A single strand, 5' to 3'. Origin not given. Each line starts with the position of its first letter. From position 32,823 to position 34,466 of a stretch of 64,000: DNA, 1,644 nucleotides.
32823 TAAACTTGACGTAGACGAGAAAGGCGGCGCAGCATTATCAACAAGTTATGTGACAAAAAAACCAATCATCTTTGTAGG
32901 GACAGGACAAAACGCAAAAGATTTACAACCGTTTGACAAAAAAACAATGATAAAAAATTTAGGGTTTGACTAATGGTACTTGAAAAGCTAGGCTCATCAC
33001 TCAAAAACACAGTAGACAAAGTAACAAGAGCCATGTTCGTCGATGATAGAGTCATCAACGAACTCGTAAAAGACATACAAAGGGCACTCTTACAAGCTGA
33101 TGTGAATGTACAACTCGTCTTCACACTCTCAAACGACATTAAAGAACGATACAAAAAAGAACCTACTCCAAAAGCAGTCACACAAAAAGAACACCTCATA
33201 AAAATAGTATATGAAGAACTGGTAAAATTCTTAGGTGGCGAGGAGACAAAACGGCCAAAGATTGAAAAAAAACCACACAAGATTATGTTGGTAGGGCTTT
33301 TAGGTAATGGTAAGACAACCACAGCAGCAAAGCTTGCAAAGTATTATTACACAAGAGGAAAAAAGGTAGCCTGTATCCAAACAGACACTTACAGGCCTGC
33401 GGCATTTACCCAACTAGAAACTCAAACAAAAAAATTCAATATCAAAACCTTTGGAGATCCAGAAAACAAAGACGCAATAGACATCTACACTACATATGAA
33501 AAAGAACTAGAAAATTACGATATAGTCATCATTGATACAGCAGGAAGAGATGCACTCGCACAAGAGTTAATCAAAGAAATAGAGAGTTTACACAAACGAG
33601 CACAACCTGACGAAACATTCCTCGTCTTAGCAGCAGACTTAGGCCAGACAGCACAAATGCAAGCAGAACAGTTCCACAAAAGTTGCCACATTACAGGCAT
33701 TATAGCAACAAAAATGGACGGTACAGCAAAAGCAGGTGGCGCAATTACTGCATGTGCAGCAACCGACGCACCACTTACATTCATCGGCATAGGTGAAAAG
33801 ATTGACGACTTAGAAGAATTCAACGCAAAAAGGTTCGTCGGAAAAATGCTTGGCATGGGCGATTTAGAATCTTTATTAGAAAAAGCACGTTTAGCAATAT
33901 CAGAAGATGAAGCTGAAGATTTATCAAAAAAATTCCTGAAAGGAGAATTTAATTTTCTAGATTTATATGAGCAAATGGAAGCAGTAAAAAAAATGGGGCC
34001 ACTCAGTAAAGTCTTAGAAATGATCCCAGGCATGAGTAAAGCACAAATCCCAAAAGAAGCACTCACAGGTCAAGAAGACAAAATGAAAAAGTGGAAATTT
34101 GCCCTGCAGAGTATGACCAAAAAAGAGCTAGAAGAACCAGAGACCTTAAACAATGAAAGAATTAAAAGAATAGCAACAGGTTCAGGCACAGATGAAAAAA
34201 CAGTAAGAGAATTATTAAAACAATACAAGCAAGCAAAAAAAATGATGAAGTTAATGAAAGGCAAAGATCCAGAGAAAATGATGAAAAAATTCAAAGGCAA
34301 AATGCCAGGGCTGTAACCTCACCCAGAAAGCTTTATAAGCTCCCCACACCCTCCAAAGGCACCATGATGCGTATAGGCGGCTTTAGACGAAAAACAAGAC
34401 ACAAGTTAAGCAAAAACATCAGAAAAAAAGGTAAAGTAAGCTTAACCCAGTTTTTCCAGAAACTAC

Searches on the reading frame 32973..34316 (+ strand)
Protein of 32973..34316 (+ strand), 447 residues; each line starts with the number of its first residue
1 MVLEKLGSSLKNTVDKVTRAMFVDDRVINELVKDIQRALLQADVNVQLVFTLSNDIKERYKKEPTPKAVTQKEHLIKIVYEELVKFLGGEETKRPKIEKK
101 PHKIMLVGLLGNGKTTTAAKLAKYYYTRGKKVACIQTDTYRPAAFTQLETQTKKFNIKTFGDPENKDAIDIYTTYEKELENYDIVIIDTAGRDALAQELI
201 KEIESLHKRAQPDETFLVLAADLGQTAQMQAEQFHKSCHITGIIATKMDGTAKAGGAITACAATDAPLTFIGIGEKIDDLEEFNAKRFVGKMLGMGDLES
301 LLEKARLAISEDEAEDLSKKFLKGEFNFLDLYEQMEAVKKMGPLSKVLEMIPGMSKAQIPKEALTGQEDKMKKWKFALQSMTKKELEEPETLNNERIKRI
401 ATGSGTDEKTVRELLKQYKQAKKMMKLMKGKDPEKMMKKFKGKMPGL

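Call 73: find_encoding_contigs(protein=window:32973-34316:+, flank=10000, max_places=1)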
Protein window:32973-34316:+ (447 aa): 4 contigs read that carry it; 1 place shown.
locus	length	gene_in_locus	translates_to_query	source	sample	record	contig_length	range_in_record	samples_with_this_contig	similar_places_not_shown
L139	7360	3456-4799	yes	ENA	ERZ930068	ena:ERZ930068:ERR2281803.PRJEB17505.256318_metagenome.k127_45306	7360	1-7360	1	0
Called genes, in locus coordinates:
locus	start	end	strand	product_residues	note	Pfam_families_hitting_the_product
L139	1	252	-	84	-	?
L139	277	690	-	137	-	-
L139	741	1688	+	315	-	PF01142:TruD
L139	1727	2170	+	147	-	-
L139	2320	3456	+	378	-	PF02881:SRP54_N, PF13604:AAA_30 (weak), PF13245:AAA_19 (weak), PF00448:SRP54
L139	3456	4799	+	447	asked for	PF02881:SRP54_N, PF00448:SRP54, PF01656:CbiA (weak), PF02978:SRP_SPB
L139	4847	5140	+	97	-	PF01157:Ribosomal_L21e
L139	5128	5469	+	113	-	PF03874:RNA_pol_Rpb4 (weak)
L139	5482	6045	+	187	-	PF04919:DUF655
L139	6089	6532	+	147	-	PF00416:Ribosomal_S13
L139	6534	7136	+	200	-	PF22421:SYY_C-terminal (faint), PF01479:S4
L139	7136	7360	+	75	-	?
